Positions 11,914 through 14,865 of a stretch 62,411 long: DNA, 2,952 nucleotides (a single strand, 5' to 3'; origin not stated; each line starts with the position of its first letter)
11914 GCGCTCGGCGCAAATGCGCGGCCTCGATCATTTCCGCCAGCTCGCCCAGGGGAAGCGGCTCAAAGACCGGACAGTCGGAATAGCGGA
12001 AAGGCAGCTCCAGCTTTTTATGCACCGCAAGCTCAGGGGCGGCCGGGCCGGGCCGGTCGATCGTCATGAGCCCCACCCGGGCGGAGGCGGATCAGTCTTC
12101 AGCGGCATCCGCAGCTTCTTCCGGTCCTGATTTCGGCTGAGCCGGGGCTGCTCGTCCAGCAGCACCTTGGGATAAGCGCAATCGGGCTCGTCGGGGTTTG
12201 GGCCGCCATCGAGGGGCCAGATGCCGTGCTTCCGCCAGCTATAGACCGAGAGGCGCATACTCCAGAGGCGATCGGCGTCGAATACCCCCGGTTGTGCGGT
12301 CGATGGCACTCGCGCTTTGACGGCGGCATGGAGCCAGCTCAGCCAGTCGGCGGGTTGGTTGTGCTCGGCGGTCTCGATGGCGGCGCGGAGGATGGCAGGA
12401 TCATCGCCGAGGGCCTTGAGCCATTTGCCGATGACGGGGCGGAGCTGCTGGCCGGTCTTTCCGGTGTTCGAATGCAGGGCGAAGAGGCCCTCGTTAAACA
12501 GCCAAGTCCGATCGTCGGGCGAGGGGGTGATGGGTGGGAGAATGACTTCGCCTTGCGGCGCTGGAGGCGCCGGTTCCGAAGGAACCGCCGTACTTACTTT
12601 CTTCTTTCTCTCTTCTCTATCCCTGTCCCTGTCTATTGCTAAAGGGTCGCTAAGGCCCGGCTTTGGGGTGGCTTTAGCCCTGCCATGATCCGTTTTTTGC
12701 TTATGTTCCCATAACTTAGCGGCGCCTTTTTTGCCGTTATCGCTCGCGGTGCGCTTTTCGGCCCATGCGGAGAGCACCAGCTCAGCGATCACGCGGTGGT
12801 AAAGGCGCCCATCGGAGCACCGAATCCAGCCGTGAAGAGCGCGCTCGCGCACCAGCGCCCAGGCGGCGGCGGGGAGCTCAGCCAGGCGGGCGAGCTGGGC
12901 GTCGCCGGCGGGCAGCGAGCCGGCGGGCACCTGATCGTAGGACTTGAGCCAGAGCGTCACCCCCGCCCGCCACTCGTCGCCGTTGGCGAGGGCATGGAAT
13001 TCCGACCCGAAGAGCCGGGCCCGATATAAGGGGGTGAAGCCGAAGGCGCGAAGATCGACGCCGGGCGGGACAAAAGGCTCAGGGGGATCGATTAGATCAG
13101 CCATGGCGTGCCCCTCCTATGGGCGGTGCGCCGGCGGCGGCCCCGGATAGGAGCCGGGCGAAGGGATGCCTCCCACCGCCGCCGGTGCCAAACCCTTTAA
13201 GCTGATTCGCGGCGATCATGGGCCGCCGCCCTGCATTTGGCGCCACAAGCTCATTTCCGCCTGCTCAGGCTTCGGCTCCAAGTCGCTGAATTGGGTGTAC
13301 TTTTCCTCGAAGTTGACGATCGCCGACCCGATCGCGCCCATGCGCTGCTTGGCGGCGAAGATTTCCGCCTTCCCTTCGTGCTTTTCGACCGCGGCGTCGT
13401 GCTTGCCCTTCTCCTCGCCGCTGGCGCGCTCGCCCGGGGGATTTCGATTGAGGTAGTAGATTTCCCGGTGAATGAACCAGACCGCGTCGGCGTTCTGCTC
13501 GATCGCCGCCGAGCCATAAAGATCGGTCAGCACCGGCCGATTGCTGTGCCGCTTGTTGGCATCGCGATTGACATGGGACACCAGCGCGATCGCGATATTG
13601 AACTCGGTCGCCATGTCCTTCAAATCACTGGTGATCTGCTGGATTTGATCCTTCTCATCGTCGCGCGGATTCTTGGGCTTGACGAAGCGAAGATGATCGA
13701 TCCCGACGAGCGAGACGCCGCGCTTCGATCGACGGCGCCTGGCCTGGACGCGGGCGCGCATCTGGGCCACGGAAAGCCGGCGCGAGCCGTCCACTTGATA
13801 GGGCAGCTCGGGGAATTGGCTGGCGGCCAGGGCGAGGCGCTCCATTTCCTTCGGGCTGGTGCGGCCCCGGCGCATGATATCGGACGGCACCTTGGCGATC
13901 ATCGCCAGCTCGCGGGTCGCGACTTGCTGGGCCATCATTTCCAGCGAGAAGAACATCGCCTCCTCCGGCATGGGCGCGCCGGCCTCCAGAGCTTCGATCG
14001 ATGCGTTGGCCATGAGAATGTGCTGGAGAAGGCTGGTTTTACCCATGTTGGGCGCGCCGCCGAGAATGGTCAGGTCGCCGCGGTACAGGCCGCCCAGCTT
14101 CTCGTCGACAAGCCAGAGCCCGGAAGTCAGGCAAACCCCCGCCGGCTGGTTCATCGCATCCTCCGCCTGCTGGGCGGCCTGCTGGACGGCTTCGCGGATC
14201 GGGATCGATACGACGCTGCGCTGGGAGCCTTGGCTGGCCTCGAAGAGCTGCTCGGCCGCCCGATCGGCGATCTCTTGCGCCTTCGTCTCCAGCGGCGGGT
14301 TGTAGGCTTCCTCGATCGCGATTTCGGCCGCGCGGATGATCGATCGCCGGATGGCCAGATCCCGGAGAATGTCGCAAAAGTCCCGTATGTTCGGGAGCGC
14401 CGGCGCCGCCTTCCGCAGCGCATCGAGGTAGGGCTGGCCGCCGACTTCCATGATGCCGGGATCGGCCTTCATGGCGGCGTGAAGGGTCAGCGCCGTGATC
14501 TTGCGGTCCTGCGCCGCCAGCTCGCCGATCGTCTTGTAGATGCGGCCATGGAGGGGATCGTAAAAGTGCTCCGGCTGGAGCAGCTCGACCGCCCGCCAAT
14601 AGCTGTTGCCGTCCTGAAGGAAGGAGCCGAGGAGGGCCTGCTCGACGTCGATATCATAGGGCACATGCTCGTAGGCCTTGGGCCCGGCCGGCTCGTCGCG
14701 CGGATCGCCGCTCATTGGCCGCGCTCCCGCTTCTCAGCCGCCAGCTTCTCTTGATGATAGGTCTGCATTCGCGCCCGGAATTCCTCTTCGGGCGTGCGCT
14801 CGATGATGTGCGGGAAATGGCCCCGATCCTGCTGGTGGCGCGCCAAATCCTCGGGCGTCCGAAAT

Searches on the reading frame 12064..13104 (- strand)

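Call 62: search_protein_families(library=pfam, proteins=[window:12064-13104:-], max_evalue=0.001)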
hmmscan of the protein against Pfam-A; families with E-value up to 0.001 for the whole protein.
window:12064-13104:- (346 aa): 1 family
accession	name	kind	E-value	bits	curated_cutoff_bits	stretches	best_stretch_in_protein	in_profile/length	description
PF07120.17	DUF1376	-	7.6e-08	33.1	30.1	1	43-108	20-83/86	Protein of unknown function (DUF1376)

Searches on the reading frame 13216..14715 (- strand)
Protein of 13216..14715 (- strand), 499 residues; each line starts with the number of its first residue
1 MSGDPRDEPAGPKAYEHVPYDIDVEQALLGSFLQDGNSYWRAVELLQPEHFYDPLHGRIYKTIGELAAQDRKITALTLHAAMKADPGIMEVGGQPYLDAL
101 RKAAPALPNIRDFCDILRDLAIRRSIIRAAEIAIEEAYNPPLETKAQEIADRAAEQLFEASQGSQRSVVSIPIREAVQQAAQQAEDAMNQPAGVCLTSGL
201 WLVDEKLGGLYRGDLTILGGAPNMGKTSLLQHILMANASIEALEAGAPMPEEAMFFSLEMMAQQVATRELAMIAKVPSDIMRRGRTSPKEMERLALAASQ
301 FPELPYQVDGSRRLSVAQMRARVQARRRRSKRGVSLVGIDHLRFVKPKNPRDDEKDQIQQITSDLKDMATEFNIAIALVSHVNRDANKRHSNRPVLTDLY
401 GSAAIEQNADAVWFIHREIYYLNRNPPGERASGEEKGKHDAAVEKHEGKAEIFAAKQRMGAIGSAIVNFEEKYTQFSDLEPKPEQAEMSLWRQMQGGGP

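Call 11: search_protein_families(library=phrogs, proteins=[window:13216-14715:-], max_evalue=0.00001)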
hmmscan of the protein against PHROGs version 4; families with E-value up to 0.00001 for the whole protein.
window:13216-14715:- (499 aa): 7 families
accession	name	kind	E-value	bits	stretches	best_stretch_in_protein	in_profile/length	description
phrog_19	-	DNA, RNA and nucleotide metabolism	7.1e-78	264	1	16-485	155-586/621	DnaB-like replicative helicase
phrog_243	-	DNA, RNA and nucleotide metabolism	6.6e-36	124.7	1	192-480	14-269/273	DnaB-like replicative helicase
phrog_239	-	DNA, RNA and nucleotide metabolism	2.3e-29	103.9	1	159-418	311-556/801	DNA primase/helicase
phrog_11530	-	unknown function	5.2e-18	66.6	1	308-421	8-119/184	-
phrog_19347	-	unknown function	2.8e-13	51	1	401-479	3-79/79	-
phrog_5482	-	unknown function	3.9e-13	49.8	1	329-477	159-297/341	-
phrog_20000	-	unknown function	1.4e-10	42.3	1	15-123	22-129/132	-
